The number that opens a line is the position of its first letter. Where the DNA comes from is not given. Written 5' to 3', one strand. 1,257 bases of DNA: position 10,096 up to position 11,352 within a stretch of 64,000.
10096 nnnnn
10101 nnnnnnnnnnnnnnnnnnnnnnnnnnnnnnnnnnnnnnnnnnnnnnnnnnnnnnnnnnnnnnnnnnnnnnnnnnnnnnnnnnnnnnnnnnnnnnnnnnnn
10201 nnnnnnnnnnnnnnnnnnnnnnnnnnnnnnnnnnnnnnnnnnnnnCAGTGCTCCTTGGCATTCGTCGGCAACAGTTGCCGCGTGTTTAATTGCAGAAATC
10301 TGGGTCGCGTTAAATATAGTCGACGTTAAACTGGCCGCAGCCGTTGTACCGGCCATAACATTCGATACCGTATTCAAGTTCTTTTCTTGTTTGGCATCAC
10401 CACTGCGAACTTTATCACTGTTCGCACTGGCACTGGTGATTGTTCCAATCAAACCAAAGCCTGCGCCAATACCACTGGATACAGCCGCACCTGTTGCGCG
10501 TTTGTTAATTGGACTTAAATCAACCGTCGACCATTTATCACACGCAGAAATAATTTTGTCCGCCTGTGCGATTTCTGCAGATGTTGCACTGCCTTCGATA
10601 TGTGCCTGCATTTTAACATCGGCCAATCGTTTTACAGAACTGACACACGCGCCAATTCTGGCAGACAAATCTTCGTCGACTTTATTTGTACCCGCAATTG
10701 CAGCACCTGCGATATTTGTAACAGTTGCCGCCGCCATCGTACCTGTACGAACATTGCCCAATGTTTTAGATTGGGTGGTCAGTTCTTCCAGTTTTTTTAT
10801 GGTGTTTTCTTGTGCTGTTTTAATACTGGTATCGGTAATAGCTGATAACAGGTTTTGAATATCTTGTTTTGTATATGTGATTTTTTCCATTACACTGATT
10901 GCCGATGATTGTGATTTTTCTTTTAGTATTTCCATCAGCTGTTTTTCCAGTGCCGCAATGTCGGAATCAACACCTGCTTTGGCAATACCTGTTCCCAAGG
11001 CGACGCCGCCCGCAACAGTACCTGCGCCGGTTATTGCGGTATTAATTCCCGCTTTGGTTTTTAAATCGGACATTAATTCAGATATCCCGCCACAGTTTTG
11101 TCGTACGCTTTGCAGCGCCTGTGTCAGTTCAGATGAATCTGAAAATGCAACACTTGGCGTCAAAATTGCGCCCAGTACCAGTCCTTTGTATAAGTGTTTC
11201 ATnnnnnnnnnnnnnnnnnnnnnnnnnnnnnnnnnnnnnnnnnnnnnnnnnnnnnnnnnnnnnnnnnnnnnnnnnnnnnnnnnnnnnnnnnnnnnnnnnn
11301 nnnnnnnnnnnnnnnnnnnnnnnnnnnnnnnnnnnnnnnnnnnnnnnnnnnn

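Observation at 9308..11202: Two-gene operon of secreted low-complexity proteins (TAATG-coupled)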

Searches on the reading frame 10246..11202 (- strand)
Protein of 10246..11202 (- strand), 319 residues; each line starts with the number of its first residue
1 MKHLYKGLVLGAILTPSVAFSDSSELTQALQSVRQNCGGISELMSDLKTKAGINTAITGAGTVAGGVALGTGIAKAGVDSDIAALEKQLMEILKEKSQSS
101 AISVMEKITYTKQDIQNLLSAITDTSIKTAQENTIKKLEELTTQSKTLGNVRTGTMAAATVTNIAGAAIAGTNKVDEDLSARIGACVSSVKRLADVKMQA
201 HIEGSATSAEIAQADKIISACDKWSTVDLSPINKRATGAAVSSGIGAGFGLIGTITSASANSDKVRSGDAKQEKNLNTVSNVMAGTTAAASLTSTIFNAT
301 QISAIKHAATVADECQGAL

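Call 6: search_protein_families(library=pfam, proteins=[window:10246-11202:-], max_evalue=1)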
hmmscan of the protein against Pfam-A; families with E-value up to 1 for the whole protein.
window:10246-11202:- (319 aa): 3 families
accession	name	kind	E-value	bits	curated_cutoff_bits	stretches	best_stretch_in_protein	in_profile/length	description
PF25592.1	DUF7937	-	0.013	14.8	31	1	239-301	102-164/402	Domain of unknown function (DUF7937)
PF14251.12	PterinBD-DUF4346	-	0.15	13.3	29.6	1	277-318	32-73/86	PterinBD-DUF4346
PF08669.17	GCV_T_C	-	0.58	10.5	25.9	1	133-183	13-64/80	Glycine cleavage T-protein C-terminal barrel domain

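Call 7: search_protein_families(library=ncbifam, proteins=[window:10246-11202:-], max_evalue=1)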
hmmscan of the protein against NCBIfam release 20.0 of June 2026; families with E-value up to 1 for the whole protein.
window:10246-11202:- (319 aa): 0 families

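Call 10: find_homologous_proteins(query=window:10246-11202:-, max_evalue=0.01)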
Query window:10246-11202:- (319 aa): 1111 proteins with E <= 0.01 among 8000 candidates; the best 120 are listed.
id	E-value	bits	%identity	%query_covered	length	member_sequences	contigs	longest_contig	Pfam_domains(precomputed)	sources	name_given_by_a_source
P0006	5.8e-187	638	100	100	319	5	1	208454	-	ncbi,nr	ncbi:MAG: hypothetical protein R8N24_02465 [Alphaproteobacteria bacterium]|nr:hypothetical protein [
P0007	6.4e-153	526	82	100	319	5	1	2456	-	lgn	-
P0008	5.0e-151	520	82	100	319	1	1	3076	-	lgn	-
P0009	1.1e-139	483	80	100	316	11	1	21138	-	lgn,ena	-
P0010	6.2e-127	441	73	100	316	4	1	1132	-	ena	-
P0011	7.6e-103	362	61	100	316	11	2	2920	-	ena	-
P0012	2.0e-98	347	61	98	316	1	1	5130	-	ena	-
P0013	4.3e-98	346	60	100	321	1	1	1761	-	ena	-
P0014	5.3e-98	346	60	100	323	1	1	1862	-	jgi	jgi:hypothetical protein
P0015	6.4e-98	346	59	99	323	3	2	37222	-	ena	-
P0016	9.5e-98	345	61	100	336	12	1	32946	-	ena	-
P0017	1.1e-97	345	59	100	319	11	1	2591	-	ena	-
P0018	1.1e-97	345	57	99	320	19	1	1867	-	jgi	jgi:hypothetical protein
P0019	3.2e-97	343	57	99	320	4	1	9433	-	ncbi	-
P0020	7.8e-96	339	60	98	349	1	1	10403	-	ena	-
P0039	1.9e-89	318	58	93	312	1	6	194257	-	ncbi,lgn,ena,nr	ncbi:MAG: hypothetical protein IJE79_02355 [Alphaproteobacteria bacterium]|nr:hypothetical protein [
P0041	2.1e-89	318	55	98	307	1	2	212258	-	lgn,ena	-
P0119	1.4e-86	309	52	99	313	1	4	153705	-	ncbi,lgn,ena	-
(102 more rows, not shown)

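Call 12: search_solved_structures(query=window:10246-11202:-, max_evalue=10)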
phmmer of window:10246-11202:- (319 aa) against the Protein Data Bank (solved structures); distinct sequences matched with E-value up to 10: 1.
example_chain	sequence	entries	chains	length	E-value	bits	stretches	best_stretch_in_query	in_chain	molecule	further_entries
5xy3_h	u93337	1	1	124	0.12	15.3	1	80-136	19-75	Ribosomal protein L29, putative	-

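Call 16: find_encoding_contigs(protein=P0039, flank=6000, max_places=2)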
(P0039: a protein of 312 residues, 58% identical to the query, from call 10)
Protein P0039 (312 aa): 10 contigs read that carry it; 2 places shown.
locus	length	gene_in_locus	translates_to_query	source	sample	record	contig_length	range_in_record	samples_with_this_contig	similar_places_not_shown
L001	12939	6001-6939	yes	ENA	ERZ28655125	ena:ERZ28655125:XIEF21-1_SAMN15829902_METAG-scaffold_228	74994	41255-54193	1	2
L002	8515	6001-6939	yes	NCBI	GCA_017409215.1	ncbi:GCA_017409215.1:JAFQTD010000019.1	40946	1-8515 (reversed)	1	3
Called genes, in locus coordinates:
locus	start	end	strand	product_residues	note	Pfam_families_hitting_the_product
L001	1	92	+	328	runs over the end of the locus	PF01073:3Beta_HSD, PF01370:Epimerase, PF04321:RmlD_sub_bind, PF16363:GDP_Man_Dehyd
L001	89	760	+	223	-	-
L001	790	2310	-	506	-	-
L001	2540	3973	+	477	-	PF03062:MBOAT, PF13813:MBOAT_2 (faint)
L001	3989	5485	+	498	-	PF16822:ALGX, PF22895:DUF7024 (weak)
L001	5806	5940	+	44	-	-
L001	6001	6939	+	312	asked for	-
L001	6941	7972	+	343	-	-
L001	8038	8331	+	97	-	-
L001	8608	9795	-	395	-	PF13784:Fic_N, PF02661:Fic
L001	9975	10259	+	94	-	-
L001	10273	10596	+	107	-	-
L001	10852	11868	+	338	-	-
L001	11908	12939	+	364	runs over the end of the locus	-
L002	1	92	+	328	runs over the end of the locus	PF01073:3Beta_HSD, PF01370:Epimerase, PF04321:RmlD_sub_bind, PF16363:GDP_Man_Dehyd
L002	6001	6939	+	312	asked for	-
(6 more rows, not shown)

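Call 17: find_encoding_contigs(protein=P0119, flank=6000, max_places=2)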
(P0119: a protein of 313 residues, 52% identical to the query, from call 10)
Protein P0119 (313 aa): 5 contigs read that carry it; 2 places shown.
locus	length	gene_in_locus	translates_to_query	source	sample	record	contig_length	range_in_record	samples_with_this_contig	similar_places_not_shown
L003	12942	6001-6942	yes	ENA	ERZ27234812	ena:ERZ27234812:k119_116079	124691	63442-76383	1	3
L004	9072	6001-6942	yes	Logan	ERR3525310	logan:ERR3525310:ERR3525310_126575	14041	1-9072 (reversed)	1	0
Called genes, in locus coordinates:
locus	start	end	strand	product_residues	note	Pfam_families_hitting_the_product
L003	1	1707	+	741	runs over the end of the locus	-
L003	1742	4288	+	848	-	-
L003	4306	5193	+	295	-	PF05552:MS_channel_1st_1 (weak), PF21088:MS_channel_1st (weak), PF00924:MS_channel_2nd, PF21082:MS_channel_3rd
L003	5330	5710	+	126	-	PF04076:BOF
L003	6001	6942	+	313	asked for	-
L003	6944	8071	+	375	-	-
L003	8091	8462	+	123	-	-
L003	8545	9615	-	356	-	PF00691:OmpA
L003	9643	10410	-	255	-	-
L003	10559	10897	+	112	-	PF01250:Ribosomal_S6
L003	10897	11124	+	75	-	PF01084:Ribosomal_S18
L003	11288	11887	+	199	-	PF01281:Ribosomal_L9_N, PF03948:Ribosomal_L9_C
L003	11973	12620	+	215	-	PF11967:RecO_N, PF02565:RecO_C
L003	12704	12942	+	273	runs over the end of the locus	PF13098:Thioredoxin_2 (weak), PF13462:Thioredoxin_4, PF01323:DSBA, PF13743:Thioredoxin_5 (weak)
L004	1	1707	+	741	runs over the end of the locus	-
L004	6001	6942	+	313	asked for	-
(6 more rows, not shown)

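Call 24: find_encoding_contigs(protein=P0041, flank=6000, max_places=1)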
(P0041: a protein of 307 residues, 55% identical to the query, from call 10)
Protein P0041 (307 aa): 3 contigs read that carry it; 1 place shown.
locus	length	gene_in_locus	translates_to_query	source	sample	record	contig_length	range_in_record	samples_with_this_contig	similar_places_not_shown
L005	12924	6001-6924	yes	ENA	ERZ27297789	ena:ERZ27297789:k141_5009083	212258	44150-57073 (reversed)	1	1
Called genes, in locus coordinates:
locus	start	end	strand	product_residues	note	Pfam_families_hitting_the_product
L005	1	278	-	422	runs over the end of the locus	PF06689:zf-C4_ClpX, PF00493:MCM (weak), PF01078:Mg_chelatase (faint), PF05496:RuvB_N (weak), PF00004:AAA, PF07724:AAA_2, PF07728:AAA_5 (weak), PF10431:ClpB_D2-small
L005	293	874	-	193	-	PF00574:CLP_protease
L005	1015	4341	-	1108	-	PF02415:Chlam_PMP (faint), PF03797:Autotransporter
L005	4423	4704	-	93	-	-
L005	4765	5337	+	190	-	-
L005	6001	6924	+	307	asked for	-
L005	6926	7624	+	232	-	-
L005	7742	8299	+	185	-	PF18907:DUF5662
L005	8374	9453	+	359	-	PF02275:CBAH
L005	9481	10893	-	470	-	PF13623:SurA_N_2, PF13624:SurA_N_3, PF13145:Rotamase_2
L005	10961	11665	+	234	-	PF00121:TIM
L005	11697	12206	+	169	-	PF01025:GrpE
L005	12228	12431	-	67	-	-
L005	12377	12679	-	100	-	-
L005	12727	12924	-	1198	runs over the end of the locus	-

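Call 25: find_encoding_contigs(protein=P0015, flank=6000, max_places=1)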
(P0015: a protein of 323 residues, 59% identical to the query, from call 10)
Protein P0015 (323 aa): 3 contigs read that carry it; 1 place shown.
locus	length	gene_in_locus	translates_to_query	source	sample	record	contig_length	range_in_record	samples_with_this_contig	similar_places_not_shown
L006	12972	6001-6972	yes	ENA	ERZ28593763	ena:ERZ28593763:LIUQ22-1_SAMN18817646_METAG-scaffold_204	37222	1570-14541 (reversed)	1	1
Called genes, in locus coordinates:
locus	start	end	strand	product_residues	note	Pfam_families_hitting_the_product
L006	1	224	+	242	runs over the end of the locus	PF01643:Acyl-ACP_TE, PF13279:4HBT_2 (faint), PF20791:Acyl-ACP_TE_C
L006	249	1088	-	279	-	-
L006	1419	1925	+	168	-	-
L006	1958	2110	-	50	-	PF00468:Ribosomal_L34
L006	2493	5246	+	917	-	PF00521:DNA_topoisoIV, PF03989:DNA_gyraseA_C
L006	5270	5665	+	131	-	PF00376:MerR, PF13411:MerR_1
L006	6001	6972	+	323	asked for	-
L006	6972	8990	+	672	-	-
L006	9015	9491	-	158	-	-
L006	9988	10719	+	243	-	PF01636:APH (faint)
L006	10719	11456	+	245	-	-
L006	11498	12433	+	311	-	-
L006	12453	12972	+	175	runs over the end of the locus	-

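Call 26: find_encoding_contigs(protein=P0009, flank=6000, max_places=1)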
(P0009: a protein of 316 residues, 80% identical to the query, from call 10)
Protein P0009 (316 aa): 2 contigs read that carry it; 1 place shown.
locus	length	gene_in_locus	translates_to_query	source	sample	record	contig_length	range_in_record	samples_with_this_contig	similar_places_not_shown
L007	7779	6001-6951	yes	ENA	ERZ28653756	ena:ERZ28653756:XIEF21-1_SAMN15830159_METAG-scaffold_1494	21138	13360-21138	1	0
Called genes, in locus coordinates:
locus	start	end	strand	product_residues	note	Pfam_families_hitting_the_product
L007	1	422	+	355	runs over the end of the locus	PF03033:Glyco_transf_28, PF13579:Glyco_trans_4_4 (weak), PF04101:Glyco_tran_28_C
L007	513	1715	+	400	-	-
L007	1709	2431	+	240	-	PF18912:DZR_2, PF00156:Pribosyltran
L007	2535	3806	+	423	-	-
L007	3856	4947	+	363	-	PF00133:tRNA-synt_1, PF09334:tRNA-synt_1g (weak), PF08264:Anticodon_1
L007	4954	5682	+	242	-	PF01643:Acyl-ACP_TE, PF20791:Acyl-ACP_TE_C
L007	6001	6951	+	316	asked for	-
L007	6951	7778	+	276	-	?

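Call 30: predict_structure(alignment_id=A1)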
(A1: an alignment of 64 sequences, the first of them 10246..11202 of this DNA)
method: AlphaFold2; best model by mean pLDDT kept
length: 319 residues; sequences in the alignment: 64
mean_pLDDT: 64.3   pTM: 0.48
mean pLDDT of the five models: 64.3, 59.5, 59.1, 54.9, 54.1
residues with pLDDT >= 90: 63; 70-90: 42; 50-70: 120; < 50: 94
segments of 3 or more residues with pLDDT < 50: 1-14, 16-21, 59-70, 100-109, 238-240, 242-263, 278-294
pLDDT, mean of each block of 10 residues (from residue 1): 44 45 81 93 77 57 43 53 65 58 43 61 66 68 60 52 51 69 94 95 91 95 90 60 41 41 51 50 42 51 79 90
secondary structure, 60 per line:
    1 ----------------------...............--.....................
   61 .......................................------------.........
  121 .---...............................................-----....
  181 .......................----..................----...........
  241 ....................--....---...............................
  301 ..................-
elements in order: H23-37 H40-99 H112-121 H125-171 H177-203 H208-225 H230-260 H263-266 H270-318

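Call 33: fold_search(model_id=the predicted structure, library=pdb)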
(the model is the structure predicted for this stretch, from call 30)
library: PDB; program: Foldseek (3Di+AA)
matches with E <= 10: 400; with E <= 0.001: 0
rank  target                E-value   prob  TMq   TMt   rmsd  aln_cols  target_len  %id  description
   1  6tpi_A                6.9e-01  0.60  0.27  0.23  20.6       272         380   11  EnvC bound to the FtsX periplasmic domain (released 2020-11-04)
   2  6ewy                  7.2e-01  0.84  0.31  0.45  13.8       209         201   13  RipA Peptidoglycan hydrolase (Rv1477, Mycobacterium tuberculosis) N-terminal domain (released 2018-05-02)
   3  8tzl_E                7.2e-01  0.44  0.24  0.23  11.4       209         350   15  Cryo-EM structure of Vibrio cholerae FtsE/FtsX/EnvC complex, full-length (released 2023-12-20)
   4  6ixv_D                7.2e-01  0.18  0.15  0.20  22.5       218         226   13  Crystal structure of SH3BP5-Rab11a (released 2019-03-20)
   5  8dk2_C                7.5e-01  0.12  0.17  0.09  39.0       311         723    8  CryoEM structure of Pseudomonas aeruginosa PA14 JetABC in an unclamped state trapped in ATP dependent dimeric form (released 2022-10-05)
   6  9a6c_A                7.9e-01  0.41  0.22  0.13  25.3       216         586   11  Integrative model of YYDD-YYDB by crosslinking MS and deep learning (released 2024-09-18)
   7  9g71_A                8.2e-01  0.10  0.16  0.14  26.0       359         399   11  Cryo-EM structure of TTYH2 in complex with lipids in GDN (released 2025-05-21)
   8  7ung_B1               8.6e-01  0.12  0.19  0.16  49.8       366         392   10  48-nm repeat of the human respiratory doublet microtubule (released 2022-10-05)
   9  8otz_Cu               9.9e-01  0.08  0.14  0.13  51.6       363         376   10  48-nm repeat of the native axonemal doublet microtubule from bovine sperm (released 2023-11-22)
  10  6djl_C                1.0e+00  0.15  0.16  0.21  21.2       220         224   14  Crystal structure of the Rab11 GEF SH3BP5 bound to nucleotide free Rab11A (released 2018-09-26)
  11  6djl_B                1.1e+00  0.21  0.19  0.25  23.1       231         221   12  Crystal structure of the Rab11 GEF SH3BP5 bound to nucleotide free Rab11A (released 2018-09-26)
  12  9qxx_A                1.1e+00  0.12  0.19  0.11  39.8       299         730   14  JetABC DNA loaded state dimer (released 2025-10-01)
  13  6ixf_B                1.2e+00  0.13  0.16  0.20  27.0       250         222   13  Crystal structure of SeMet apo SH3BP5 (P41) (released 2019-03-20)
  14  7ung_B2               1.2e+00  0.11  0.19  0.16  50.5       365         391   10  48-nm repeat of the human respiratory doublet microtubule (released 2022-10-05)
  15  6ixf_A                1.2e+00  0.11  0.14  0.19  27.1       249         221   13  Crystal structure of SeMet apo SH3BP5 (P41) (released 2019-03-20)
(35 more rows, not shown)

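Call 34: search_protein_families(library=padloc, proteins=[window:10246-11202:-], max_evalue=1)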
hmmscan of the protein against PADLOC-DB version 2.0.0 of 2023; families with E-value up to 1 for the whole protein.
window:10246-11202:- (319 aa): 0 families

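Call 35: search_protein_families(library=phrogs, proteins=[window:10246-11202:-], max_evalue=1)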
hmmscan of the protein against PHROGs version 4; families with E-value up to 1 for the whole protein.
window:10246-11202:- (319 aa): 4 families
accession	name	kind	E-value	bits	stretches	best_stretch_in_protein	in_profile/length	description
phrog_30663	-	unknown function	0.00041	21.5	1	271-307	4-40/74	-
phrog_1021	-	unknown function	0.14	13.4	1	85-141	62-118/142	-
phrog_15991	-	unknown function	0.14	13.1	1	58-111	25-74/92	-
phrog_33341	-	unknown function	0.69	11.4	1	225-273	13-61/114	-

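Call 40: search_solved_structures(query=A1, max_evalue=10)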
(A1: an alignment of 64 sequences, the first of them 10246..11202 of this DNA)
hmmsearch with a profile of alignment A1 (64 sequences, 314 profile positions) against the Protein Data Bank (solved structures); distinct sequences matched with E-value up to 10: 3.
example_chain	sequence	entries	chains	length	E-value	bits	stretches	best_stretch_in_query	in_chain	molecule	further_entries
6xf2_A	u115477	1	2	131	0.38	13.1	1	78-142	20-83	Nesprin-1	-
6ke6_A9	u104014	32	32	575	1.3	11.4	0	181-229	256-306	U3 small nucleolar RNA-associated protein 9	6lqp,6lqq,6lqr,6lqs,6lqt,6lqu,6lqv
4fe8_A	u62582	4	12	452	4.1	9.7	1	51-128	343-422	Maltose-binding periplasmic protein,Huntingtin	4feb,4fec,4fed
